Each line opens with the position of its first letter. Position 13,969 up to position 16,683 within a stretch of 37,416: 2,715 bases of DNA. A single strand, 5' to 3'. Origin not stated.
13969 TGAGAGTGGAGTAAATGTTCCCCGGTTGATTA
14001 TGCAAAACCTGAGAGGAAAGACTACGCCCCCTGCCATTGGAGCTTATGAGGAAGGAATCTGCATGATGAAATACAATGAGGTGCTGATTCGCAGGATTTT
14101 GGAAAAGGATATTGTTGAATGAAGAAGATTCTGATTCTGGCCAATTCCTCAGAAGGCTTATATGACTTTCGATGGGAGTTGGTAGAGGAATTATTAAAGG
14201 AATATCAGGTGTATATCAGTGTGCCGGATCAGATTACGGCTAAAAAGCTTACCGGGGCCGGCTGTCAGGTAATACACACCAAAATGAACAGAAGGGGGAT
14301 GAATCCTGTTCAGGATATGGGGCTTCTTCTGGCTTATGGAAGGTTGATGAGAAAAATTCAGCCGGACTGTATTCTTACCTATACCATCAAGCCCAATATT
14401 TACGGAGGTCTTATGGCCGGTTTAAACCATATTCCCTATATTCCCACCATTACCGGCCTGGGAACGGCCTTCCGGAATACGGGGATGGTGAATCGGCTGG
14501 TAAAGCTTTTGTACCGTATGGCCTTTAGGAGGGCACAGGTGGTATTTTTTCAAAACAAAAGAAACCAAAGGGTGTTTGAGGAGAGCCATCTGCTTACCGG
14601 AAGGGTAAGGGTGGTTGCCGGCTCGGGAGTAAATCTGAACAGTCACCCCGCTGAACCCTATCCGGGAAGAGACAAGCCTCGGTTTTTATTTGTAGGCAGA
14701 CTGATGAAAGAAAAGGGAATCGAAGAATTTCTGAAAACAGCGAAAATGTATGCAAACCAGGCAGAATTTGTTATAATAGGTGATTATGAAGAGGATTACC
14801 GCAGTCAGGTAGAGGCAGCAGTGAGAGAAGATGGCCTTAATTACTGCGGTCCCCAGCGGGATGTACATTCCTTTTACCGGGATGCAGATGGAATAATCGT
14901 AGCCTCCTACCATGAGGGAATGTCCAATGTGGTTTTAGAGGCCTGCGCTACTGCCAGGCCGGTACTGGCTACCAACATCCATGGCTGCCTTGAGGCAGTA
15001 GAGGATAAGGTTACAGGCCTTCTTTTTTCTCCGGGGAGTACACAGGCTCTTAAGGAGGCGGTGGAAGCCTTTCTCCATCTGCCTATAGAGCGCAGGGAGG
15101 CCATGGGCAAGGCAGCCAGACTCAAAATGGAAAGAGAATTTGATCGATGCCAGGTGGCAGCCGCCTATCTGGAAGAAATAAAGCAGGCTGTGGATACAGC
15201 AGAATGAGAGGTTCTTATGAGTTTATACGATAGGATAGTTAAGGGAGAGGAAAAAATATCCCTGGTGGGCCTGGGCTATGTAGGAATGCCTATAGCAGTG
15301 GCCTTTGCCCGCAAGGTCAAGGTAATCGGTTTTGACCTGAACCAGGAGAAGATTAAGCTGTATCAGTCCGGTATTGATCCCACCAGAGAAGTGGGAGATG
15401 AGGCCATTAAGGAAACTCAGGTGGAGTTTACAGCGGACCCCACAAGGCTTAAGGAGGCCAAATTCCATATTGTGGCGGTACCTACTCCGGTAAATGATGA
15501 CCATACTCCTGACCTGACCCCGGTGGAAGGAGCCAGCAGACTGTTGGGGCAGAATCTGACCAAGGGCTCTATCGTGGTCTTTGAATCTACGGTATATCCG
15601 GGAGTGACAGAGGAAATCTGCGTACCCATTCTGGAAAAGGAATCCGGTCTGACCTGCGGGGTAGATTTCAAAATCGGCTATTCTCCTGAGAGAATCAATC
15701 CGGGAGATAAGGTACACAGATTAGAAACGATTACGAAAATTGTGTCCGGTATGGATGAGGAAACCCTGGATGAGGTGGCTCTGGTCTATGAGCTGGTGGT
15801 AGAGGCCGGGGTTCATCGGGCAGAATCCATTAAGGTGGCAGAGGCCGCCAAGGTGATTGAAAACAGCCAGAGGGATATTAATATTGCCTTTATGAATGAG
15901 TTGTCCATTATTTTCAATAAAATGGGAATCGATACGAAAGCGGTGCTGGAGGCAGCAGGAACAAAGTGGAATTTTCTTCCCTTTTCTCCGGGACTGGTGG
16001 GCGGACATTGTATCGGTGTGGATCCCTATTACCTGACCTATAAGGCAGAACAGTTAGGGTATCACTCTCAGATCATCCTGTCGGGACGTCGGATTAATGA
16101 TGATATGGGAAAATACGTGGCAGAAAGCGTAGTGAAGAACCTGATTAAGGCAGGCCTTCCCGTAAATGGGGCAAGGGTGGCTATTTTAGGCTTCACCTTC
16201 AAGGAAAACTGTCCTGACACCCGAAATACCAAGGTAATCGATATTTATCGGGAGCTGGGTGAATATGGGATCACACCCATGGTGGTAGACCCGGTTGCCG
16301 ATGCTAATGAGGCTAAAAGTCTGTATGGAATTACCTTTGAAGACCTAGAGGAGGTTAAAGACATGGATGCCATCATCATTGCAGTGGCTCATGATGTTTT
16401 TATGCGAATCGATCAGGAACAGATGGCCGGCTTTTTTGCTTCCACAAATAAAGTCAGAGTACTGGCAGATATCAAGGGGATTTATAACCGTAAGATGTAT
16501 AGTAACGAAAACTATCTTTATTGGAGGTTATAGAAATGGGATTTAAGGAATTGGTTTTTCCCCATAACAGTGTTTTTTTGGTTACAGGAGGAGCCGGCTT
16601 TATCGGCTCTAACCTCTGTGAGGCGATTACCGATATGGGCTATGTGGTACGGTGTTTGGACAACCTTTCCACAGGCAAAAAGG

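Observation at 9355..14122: Bacillosamine/AATGal-type initiation triad with an ATP-grasp ligase in place of the usual acetyltransferase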

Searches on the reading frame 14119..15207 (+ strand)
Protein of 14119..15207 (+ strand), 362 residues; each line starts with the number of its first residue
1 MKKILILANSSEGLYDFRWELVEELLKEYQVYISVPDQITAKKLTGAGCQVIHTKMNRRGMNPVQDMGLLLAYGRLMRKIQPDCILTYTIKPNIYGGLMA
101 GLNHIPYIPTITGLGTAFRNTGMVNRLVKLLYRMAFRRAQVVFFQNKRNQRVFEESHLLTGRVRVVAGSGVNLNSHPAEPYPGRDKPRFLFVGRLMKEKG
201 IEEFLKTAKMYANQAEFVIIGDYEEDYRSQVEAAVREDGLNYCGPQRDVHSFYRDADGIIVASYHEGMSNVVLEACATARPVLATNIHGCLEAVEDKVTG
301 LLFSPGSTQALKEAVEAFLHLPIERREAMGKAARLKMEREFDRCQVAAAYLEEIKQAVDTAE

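Call 4: search_protein_families(library=pfam, proteins=[window:14119-15207:+])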
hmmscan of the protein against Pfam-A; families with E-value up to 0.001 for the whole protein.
window:14119-15207:+ (362 aa): 7 families
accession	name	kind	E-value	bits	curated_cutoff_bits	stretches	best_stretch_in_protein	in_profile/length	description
PF00534.26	Glycos_transf_1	-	3.8e-30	105.1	26.4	1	185-334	14-170/172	Glycosyl transferases group 1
PF13692.12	Glyco_trans_1_4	-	9.1e-28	97.7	27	1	187-319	2-140/142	Glycosyl transferases group 1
PF13477.12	Glyco_trans_4_2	-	6.4e-15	56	23.4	1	3-146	1-139/139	Glycosyl transferase 4-like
PF20706.3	GT4-conflict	-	5.3e-06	26.1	26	1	165-301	177-327/385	Family 4 Glycosyltransferase in conflict systems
PF13579.12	Glyco_trans_4_4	-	7.8e-06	26.7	29.7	1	21-166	10-155/158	Glycosyl transferase 4-like domain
PF13439.12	Glyco_transf_4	-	5e-05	23.8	28.5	1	20-166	10-162/170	Glycosyltransferase Family 4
PF13524.12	Glyco_trans_1_2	-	0.00026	21.4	25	1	203-350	4-142/144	Glycosyl transferase-like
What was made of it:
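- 14119..15207 (+): GT4 glycosyltransferase (Glyco_trans_4_2 N-domain), translationally coupled to the ligase. Probably the second-step transferase acting on the primed lipid. Pfam (call 4).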

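Call 8: search_protein_families(library=ncbifam, proteins=[window:14119-15207:+], max_evalue=0.00001)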
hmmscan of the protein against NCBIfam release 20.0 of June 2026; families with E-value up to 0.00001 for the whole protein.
window:14119-15207:+ (362 aa): 25 families
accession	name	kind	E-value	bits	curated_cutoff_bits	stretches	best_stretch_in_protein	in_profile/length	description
TIGR03088.1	stp2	hypoth_equivalog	2.5e-21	76.2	409.05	1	205-352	220-368/374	TIGR03088 family PEP-CTERM/XrtA system glycosyltransferase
NF038229.1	Glyco4_Geo_Pelo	equivalog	1.2e-19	70.6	400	1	102-352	77-331/338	GPMC system family 4 glycosyltransferase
NF047684.1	TeichurnBiosyTuaC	equivalog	2.1e-18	66.5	550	1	185-354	218-386/391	teichuronic acid biosynthesis protein TuaC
NF041876.1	EPS_EpsE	equivalog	6.6e-18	65.1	400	1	166-348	190-387/389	exopolysaccharide biosynthesis GT4 family glycosyltransferase EpsE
NF053787.1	GlcN_PG_synth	equivalog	8.9e-15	54.4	480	1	189-355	200-357/361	N-acetylglucosaminyl phosphatidylglycerol synthase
NF050063.1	ProtGlycPglJ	equivalog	3.6e-13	49.5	500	1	120-352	126-361/363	N-acetylgalactosamine-N,N'-diacetylbacillosaminyl-diphospho-undecaprenol 4-alpha-N-acetylgalactosaminyltransferase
TIGR02149.1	glgA_Coryne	subfamily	4e-13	49.2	302.4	1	184-351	202-384/391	glycogen synthase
TIGR03449.1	mycothiol_MshA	equivalog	7.1e-12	44.9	462.5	1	245-345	293-391/406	D-inositol-3-phosphate glycosyltransferase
NF046085.1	XrtY_assoc_Gly1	equivalog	1.4e-11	43.9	400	1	185-355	208-382/387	XrtY-associated glycosyltransferase XYAG1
TIGR03999.1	thiol_BshA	equivalog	2.8e-11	43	273.7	1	213-354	228-370/375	N-acetyl-alpha-D-glucosaminyl L-malate synthase BshA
NF050056.1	ProtGlycPglH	equivalog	5.4e-11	42.2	600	1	128-356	127-352/354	GalNAc-alpha-(1->4)-GalNAc-alpha-(1->3)-diNAcBac-PP-undecaprenol alpha-1,4-N-acetyl-D-galactosaminyltransferase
TIGR04157.1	glyco_rSAM_CFB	subfamily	4.3e-10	39.2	400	1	189-314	230-359/406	TIGR04157 family glycosyltransferase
TIGR04063.1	stp3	hypoth_equivalog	2.4e-09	36.6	442.05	1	191-351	218-389/397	TIGR04063 family PEP-CTERM/XrtA system glycosyltransferase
NF012028.0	PRK15484.1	subfamily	4e-09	36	618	1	189-355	196-376/380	lipopolysaccharide N-acetylglucosaminyltransferase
TIGR04348.1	TIGR04348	equivalog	1.5e-08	34.1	300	1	159-313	114-269/310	selenoneine biosynthesis selenosugar synthase SenB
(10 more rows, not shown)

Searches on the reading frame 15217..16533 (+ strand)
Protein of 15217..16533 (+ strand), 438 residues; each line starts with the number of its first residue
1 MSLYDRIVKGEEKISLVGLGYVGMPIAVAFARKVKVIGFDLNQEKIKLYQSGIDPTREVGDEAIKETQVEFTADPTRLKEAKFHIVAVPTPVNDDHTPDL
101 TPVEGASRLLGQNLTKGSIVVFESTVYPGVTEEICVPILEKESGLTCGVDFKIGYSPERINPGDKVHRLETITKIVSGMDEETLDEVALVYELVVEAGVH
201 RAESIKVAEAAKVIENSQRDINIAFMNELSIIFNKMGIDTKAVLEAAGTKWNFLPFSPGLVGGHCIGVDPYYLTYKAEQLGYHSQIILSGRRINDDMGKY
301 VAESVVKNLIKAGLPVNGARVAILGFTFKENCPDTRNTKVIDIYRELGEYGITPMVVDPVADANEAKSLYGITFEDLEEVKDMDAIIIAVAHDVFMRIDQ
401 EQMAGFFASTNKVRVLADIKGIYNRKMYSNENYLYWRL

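Call 4: search_protein_families(library=pfam, proteins=[window:15217-16533:+])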
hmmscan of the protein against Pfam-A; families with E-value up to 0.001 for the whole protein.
window:15217-16533:+ (438 aa): 3 families
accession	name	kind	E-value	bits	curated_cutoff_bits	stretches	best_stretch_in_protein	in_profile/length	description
PF03721.20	UDPG_MGDP_dh_N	-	8.1e-38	130.3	27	1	13-185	2-181/187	UDP-glucose/GDP-mannose dehydrogenase family, NAD binding domain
PF00984.24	UDPG_MGDP_dh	-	7.6e-26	90.5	25.4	1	207-295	2-93/94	UDP-glucose/GDP-mannose dehydrogenase family, central domain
PF03720.21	UDPG_MGDP_dh_C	-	9.2e-22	77.8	30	1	322-424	1-102/103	UDP-glucose/GDP-mannose dehydrogenase family, UDP binding domain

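Call 8: search_protein_families(library=ncbifam, proteins=[window:15217-16533:+], max_evalue=0.00001)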
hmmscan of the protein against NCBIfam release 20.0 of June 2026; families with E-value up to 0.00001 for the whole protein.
window:15217-16533:+ (438 aa): 7 families
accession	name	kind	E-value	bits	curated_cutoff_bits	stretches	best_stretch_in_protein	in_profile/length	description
NF011729.0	PRK15182.1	equivalog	3e-148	494.1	592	1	11-421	6-414/425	Vi polysaccharide biosynthesis UDP-N-acetylglucosamine C-6 dehydrogenase TviB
TIGR03026.1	NDP-sugDHase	subfamily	1.9e-118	395.8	189.8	1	13-405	2-401/413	nucleotide sugar dehydrogenase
NF008286.0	PRK11064.1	equivalog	1.3e-63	215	459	1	12-404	4-408/420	UDP-N-acetyl-D-mannosamine dehydrogenase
NF040825.1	UDPMaNacDH_Arch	equivalog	2.5e-63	214.4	750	1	13-407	2-389/418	UDP-N-acetyl-D-mannosamine dehydrogenase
NF041297.1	UDPGDh_AglM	equivalog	1.5e-45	155.9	670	1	13-401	2-401/429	UDP-glucose 6-dehydrogenase AglM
NF047673.2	TeichurnBiosyTuaD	equivalog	2.2e-34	119.3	700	1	12-435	2-426/439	UDP-glucose 6-dehydrogenase TuaD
NF011631.0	PRK15057.1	equivalog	1.4e-07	31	757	1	13-248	2-233/388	UDP-glucose 6-dehydrogenase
